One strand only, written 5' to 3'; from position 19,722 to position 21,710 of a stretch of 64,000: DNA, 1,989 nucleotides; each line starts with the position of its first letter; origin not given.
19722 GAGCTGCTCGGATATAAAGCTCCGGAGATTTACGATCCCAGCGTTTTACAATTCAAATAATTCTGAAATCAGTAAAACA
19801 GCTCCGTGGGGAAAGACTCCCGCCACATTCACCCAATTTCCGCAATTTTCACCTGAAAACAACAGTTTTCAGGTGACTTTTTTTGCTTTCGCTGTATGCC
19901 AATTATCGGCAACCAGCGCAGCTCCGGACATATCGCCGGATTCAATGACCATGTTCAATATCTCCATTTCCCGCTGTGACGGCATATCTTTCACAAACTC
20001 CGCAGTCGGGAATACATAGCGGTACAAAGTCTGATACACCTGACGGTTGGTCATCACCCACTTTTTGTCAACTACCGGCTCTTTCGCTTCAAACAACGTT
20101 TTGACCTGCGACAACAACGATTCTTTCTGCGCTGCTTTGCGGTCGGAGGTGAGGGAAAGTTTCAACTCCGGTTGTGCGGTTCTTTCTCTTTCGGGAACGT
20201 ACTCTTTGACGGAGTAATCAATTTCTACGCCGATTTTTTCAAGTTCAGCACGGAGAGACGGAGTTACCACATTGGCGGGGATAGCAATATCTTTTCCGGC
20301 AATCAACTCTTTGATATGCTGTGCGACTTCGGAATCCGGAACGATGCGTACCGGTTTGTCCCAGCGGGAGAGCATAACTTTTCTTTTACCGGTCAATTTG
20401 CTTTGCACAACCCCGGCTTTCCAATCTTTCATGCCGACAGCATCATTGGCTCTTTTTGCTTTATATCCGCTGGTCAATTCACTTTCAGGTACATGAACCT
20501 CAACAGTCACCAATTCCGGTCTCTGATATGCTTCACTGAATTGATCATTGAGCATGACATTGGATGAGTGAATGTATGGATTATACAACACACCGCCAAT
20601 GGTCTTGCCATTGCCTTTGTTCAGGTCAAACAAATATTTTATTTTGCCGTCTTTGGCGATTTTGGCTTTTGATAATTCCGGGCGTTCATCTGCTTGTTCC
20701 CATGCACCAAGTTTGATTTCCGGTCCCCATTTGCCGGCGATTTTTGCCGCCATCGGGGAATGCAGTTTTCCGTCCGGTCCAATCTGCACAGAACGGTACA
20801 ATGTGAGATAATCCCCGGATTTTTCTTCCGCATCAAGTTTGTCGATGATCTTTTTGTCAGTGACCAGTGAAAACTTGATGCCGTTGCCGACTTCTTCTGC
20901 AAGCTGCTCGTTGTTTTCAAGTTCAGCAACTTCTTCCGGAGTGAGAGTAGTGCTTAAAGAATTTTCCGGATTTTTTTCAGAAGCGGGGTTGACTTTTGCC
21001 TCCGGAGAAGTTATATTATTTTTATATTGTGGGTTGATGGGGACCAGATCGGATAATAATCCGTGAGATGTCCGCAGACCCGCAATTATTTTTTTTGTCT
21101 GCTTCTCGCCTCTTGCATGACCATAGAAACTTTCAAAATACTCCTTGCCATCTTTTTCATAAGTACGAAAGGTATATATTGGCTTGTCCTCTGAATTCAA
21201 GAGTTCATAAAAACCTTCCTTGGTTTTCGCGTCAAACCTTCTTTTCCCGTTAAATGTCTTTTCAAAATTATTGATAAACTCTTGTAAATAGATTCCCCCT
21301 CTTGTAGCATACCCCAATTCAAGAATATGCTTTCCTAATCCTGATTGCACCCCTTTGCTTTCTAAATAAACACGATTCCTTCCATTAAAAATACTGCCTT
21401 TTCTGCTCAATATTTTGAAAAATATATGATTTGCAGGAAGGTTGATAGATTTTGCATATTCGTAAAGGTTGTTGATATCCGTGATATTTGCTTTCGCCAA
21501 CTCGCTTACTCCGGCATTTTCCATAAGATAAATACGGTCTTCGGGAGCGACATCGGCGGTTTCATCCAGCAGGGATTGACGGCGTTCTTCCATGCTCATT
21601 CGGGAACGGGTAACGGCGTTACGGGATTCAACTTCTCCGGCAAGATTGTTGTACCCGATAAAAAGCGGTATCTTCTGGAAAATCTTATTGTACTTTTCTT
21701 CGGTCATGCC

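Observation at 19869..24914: Orphan polyvalent-protein-like gene with two zincin HExxH modules between gpmI and fabK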

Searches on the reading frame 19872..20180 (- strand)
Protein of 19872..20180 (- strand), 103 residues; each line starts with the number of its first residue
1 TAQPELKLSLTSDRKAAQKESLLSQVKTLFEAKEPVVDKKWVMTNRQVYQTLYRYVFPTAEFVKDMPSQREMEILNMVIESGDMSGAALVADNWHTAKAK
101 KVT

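Call 62: search_protein_families(library=pfam, proteins=[window:19872-20180:-], max_evalue=0.01)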
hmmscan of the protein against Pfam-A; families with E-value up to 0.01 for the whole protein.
window:19872-20180:- (103 aa): 0 families

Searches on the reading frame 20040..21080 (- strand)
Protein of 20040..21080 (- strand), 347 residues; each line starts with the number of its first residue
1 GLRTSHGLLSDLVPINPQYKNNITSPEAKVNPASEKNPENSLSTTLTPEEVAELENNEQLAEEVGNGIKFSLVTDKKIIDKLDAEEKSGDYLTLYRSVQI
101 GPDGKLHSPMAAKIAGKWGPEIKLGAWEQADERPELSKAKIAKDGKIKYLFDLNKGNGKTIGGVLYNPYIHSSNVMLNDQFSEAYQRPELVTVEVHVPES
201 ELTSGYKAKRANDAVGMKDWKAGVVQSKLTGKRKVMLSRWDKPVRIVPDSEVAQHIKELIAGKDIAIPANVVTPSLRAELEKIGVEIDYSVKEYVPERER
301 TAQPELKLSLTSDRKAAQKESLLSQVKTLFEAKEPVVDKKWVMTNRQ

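Call 38: find_homologous_proteins(query=window:20040-21080:-, max_evalue=0.001)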
Query window:20040-21080:- (347 aa): 50 proteins with E <= 0.001 among 6048 candidates.
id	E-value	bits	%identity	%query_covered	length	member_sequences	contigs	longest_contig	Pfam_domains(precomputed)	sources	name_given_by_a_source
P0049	1.2e-72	263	56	71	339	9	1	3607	-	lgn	-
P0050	1.9e-69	253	58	65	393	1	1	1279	-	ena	-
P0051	1.6e-64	236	55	64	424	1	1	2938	-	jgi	jgi:hypothetical protein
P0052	7.0e-64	234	47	82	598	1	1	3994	PF18798.7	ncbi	-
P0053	3.2e-63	232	60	57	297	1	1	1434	-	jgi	jgi:hypothetical protein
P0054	2.4e-62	229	54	63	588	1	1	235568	-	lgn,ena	-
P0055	1.1e-61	227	57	62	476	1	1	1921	-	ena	-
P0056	1.3e-61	227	55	65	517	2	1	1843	PF18825.7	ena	-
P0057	2.4e-60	223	52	71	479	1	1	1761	-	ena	-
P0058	6.6e-60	221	55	59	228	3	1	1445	-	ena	-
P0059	8.2e-60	221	54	63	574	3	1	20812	-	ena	-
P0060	3.2e-59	219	64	51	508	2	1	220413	PF18798.7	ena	-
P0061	7.4e-54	201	60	51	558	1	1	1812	PF18762.8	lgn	-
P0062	4.0e-52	196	57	47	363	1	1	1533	-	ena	-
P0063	7.2e-52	195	57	53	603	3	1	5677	-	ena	-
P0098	1.8e-8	52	81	12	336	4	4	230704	-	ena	-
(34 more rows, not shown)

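Call 46: predict_structure(alignment_id=A2)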
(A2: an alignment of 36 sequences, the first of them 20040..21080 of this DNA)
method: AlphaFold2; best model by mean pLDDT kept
length: 347 residues; sequences in the alignment: 36
mean_pLDDT: 78.5   pTM: 0.68
mean pLDDT of the five models: 78.5, 77.2, 76.9, 76.6, 76.6
residues with pLDDT >= 90: 181; 70-90: 55; 50-70: 39; < 50: 72
segments of 3 or more residues with pLDDT < 50: 1-44, 57-65, 303-311, 336-338, 341-343, 345-347
pLDDT, mean of each block of 10 residues (from residue 1): 38 38 37 42 55 51 56 97 98 97 92 79 97 94 94 78 91 94 92 98 97 96 90 95 98 97 95 97 96 61 47 68 79 54 48
secondary structure, 60 per line:
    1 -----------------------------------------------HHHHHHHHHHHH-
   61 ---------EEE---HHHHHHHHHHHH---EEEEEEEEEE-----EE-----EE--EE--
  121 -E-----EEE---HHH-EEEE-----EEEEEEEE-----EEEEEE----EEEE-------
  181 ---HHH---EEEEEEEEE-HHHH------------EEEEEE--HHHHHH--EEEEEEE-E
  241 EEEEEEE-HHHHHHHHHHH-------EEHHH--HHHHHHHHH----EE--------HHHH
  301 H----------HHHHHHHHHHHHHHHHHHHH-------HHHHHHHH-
elements in order: H48-59 E70-72 H76-87 E91-100 E128-130 E138-141 E147-154 E160-165 E170-173 E190-198 H200-203 E216-221 H224-229 E232-238 E240-247 H249-259 H274-282 H297-301 H312-331 H339-346
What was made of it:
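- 20211..20873 (-): Conserved C-terminal domain of unknown function (aa ~1348-1568), with motifs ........, LNDQF and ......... AF2 core pLDDT above 90 (call 46).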

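Call 48: fold_search(model_id=the predicted structure, library=pdb)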
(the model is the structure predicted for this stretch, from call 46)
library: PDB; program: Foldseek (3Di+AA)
matches with E <= 10: 443; with E <= 0.001: 0
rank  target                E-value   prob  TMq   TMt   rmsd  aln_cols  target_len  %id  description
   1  9csz_B                2.7e-01  0.03  0.09  0.14  13.9       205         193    9  Crystallographic structure of M271 a new Kunitz-STI from potato (released 2025-05-14)
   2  9csz_A                3.1e-01  0.04  0.09  0.14  11.9       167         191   10  Crystallographic structure of M271 a new Kunitz-STI from potato (released 2025-05-14)
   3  6i8x_A                3.1e-01  0.03  0.08  0.14  16.7       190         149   11  As-p18, an extracellular fatty acid binding protein (released 2019-07-17)
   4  6i8x_B                3.3e-01  0.03  0.08  0.15  16.9       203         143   10  As-p18, an extracellular fatty acid binding protein (released 2019-07-17)
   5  4ni6                  3.5e-01  0.01  0.06  0.10  18.2       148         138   10  Repeat domain 1 of Clostridium perfringens CPE0147 (released 2013-12-04)
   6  1wfs_MODEL_1_A        3.7e-01  0.05  0.06  0.12  14.5       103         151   10  Solution Structure of Glia Maturation Factor-gamma from Mus Musculus (released 2004-11-26)
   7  2qy2_A                4.2e-01  0.02  0.10  0.14  17.5       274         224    9  Characterization of a trifunctional mimivirus mRNA capping enzyme and crystal structure of the RNA triphosphatase doma (released 2008-04-01)
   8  9oab_Da               5.0e-01  0.03  0.08  0.07  20.8       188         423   11  C3 reconstruction of the thermophilic bacteriophage P74-26 Neck (released 2026-01-28)
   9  9blp                  6.0e-01  0.01  0.05  0.10  18.7       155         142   10  T450S mutant of repeat domain 2 from Clostridium perfringens adhesin CPE0147 with intramolecular ester bond (released 2025-05-07)
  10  5l8o_A                6.4e-01  0.04  0.09  0.19  15.8       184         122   12  crystal structure of human FABP6 in complex with cholate (released 2016-08-24)
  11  8ct0_H                6.4e-01  0.02  0.10  0.15  14.7       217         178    9  Crystal structure of FAD reductase CtcQ from Kitasatospora aureofaciens in complex with FAD and NAD (released 2023-05-17)
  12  5mm7_K                6.4e-01  0.02  0.09  0.08  20.0       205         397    8  Ustilago maydis kinesin-5 motor domain with N-terminal extension in the AMPPNP state bound to microtubules (released 2018-08-08)
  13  7wpl                  6.8e-01  0.04  0.07  0.06  15.8        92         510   16  Methionyl-tRNA synthetase from Staphylococcus aureus complexed with ATP (released 2022-04-27)
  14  3b2k                  6.8e-01  0.04  0.09  0.18  14.8       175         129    9  Iodide derivative of human LFABP (released 2012-06-20)
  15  7fxo_A                6.8e-01  0.03  0.09  0.18  14.9       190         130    9  Crystal Structure of apo human FABP1 monoclinic form III (released 2023-06-14)
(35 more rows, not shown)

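Call 50: fold_search(model_id=the predicted structure, library=viral)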
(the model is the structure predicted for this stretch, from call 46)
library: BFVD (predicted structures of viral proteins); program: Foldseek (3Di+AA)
matches with E <= 10: 169; with E <= 0.001: 5
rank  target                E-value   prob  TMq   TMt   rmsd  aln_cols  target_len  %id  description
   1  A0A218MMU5            1.4e-07  1.00  0.32  0.10  27.4       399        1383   14  Uncharacterized protein [uncultured virus]
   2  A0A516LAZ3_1          1.7e-05  1.00  0.30  0.09  18.2       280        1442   14  (no name in the UniProt tables at hand)
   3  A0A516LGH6            4.4e-05  1.00  0.21  0.65   6.9       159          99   11  (no name in the UniProt tables at hand)
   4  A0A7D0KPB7            8.6e-05  1.00  0.24  0.50   6.6       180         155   10  (no name in the UniProt tables at hand)
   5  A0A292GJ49            7.4e-04  0.98  0.23  0.34  19.9       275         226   10  (no name in the UniProt tables at hand)
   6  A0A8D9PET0            2.4e-03  0.96  0.22  0.23  19.6       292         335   10  Uncharacterized protein [Bacteriophage sp.]
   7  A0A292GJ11            4.1e-03  0.99  0.23  0.42   7.3       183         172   14  (no name in the UniProt tables at hand)
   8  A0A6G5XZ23            3.8e-02  0.84  0.20  0.21   7.7       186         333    9  (no name in the UniProt tables at hand)
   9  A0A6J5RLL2            4.3e-02  0.87  0.22  0.24   8.7       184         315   10  Uncharacterized protein [uncultured Caudovirales phage]
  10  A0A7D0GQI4            9.5e-02  0.85  0.24  0.61   8.4       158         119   11  (no name in the UniProt tables at hand)
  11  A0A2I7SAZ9            1.3e-01  0.06  0.09  0.08  21.0       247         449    9  (no name in the UniProt tables at hand)
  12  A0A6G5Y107            2.0e-01  0.47  0.22  0.25   8.0       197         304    9  (no name in the UniProt tables at hand)
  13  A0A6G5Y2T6            2.1e-01  0.13  0.14  0.15  12.6       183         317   11  (no name in the UniProt tables at hand)
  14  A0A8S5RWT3            2.9e-01  0.28  0.15  0.16  10.4       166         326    8  Uncharacterized protein [Siphoviridae sp. ctHip2]
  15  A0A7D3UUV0            3.4e-01  0.03  0.08  0.11  18.9       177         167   12  Uncharacterized protein [Fadolivirus FV1/VV64]
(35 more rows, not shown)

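Call 58: find_encoding_contigs(protein=P0098, flank=10000, max_places=4)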
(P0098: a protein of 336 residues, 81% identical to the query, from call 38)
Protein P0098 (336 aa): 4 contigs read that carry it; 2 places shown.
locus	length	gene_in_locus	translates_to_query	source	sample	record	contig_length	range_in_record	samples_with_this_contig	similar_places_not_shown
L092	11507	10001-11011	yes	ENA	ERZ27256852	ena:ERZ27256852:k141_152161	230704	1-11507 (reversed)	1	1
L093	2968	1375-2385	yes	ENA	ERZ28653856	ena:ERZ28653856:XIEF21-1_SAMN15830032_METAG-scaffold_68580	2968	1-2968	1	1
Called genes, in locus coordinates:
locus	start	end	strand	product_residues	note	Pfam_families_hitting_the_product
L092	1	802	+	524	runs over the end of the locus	PF00389:2-Hacid_dh, PF02826:2-Hacid_dh_C, PF03446:NAD_binding_2 (weak), PF01842:ACT (weak)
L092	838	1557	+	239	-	-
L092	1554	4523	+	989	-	PF18072:FGAR-AT_linker, PF00586:AIRS, PF02769:AIRS_C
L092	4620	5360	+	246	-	PF04542:Sigma70_r2, PF04539:Sigma70_r3 (weak), PF04545:Sigma70_r4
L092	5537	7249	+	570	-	PF00664:ABC_membrane, PF00005:ABC_tran, PF02463:SMC_N (weak)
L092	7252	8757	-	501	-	PF00300:His_Phos_1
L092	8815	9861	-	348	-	PF00149:Metallophos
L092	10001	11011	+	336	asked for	-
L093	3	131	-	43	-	?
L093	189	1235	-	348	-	PF00149:Metallophos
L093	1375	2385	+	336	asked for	-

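Call 62: search_protein_families(library=pfam, proteins=[P0098], max_evalue=0.01)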
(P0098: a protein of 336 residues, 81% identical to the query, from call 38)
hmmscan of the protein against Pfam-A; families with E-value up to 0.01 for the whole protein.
P0098 (336 aa): 0 families

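Call 71: find_related_loci(query=A2, collection=viral_contigs, flank=10000)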
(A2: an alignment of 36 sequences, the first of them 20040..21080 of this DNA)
Query A2 (347 aa) in viral_contigs; peptide patterns used: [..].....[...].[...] (x = any residue, [..] = any of these).
228 stretches matched a pattern; 223 encode a relative of the query (tblastn E <= 1e-3); the best 80 are kept; 80 distinct loci.
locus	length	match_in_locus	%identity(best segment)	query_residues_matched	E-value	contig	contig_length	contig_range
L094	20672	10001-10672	58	49-285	3e-79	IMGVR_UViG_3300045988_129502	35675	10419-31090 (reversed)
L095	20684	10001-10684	56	40-285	7e-79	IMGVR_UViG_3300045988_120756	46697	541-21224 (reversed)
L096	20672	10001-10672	58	49-285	9e-79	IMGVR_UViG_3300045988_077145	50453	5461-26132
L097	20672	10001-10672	58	49-285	6e-79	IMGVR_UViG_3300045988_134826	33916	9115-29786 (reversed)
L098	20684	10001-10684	56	40-285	7e-79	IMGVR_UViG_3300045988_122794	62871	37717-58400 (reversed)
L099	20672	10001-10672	58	49-285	4e-79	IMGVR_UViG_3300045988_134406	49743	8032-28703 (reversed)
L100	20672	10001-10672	58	49-285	5e-79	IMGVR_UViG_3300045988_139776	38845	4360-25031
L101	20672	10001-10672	58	49-285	8e-79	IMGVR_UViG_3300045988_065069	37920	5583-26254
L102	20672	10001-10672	58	49-285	5e-79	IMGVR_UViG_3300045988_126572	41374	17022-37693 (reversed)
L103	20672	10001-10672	58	49-285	7e-79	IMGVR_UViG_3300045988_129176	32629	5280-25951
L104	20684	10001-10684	56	40-285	7e-79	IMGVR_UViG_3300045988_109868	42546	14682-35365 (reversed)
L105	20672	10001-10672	58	49-285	5e-79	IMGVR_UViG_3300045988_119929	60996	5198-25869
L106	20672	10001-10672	58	49-285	3e-79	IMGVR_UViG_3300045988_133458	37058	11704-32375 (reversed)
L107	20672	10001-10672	58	49-285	9e-79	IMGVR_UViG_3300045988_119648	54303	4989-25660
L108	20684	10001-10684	56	40-285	2e-78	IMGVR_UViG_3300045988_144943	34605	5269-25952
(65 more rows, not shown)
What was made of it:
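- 20211..20873 (-): 223 IMG/VR loci carry it (call 71).
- The C-terminal domain occurs in 223 IMG/VR loci (call 71).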

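Call 77: search_protein_families(library=phrogs, proteins=[L094:17700-19751:+, L094:19895-20362:-, L094:17093-17569:-, P0098], max_evalue=0.001)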
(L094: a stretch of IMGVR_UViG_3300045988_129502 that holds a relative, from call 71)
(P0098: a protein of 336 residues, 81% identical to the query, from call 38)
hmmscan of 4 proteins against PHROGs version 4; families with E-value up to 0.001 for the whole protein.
L094:17700-19751:+ (683 aa): 1 family
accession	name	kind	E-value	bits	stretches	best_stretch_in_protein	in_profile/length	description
phrog_156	-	head and packaging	5.7e-38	131.8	1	37-659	14-597/681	portal protein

L094:19895-20362:- (155 aa): 0 families

L094:17093-17569:- (158 aa): 0 families

P0098 (336 aa): 0 families

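Call 91: search_protein_representatives(alignment_id=A2)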
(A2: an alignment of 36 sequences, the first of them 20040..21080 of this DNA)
Query: 36 sequences, 323 profile positions. Proteins with E-value up to 0.001 (for the whole library): 900; up to 1e-10: 843; up to 1e-30: 732. The best 150 are listed.
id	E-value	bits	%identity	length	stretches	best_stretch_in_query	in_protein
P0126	9.9e-125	432.7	-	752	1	20-294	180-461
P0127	1.3e-123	429.1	-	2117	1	28-289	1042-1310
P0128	4.8e-123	427.1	-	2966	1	20-303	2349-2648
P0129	4.4e-122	424.0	-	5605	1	17-287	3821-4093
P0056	7.0e-122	423.3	-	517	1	25-268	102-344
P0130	4.8e-121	420.6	-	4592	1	32-281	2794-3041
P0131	4.9e-121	420.6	-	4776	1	29-276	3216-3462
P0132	1.0e-119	416.2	-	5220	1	12-266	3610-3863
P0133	1.1e-119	416.1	-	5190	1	38-287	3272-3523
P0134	1.7e-119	415.5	-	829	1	31-267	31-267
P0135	1.7e-119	415.5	-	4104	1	39-282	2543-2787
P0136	2.2e-119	415.1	-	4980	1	15-265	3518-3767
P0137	5.4e-119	413.8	-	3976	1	28-264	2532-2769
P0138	8.3e-119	413.2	-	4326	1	12-266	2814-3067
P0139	1.0e-118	413.0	-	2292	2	12-265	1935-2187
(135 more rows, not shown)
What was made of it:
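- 20211..20873 (-): 900 clusters found, mostly inside giant proteins (call 91).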

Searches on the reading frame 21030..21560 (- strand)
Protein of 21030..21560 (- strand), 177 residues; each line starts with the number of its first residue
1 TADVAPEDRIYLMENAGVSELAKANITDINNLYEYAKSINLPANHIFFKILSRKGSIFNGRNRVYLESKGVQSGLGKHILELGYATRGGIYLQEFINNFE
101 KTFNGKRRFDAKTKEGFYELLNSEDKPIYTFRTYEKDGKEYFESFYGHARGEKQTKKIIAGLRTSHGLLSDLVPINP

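Call 30: search_protein_families(library=pfam, proteins=[window:21030-21560:-], max_evalue=1)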
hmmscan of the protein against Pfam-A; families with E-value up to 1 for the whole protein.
window:21030-21560:- (177 aa): 0 families
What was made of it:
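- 21045..21497 (-): Middle region of unknown function (aa ~1140-1290). No Pfam hit (call 30).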
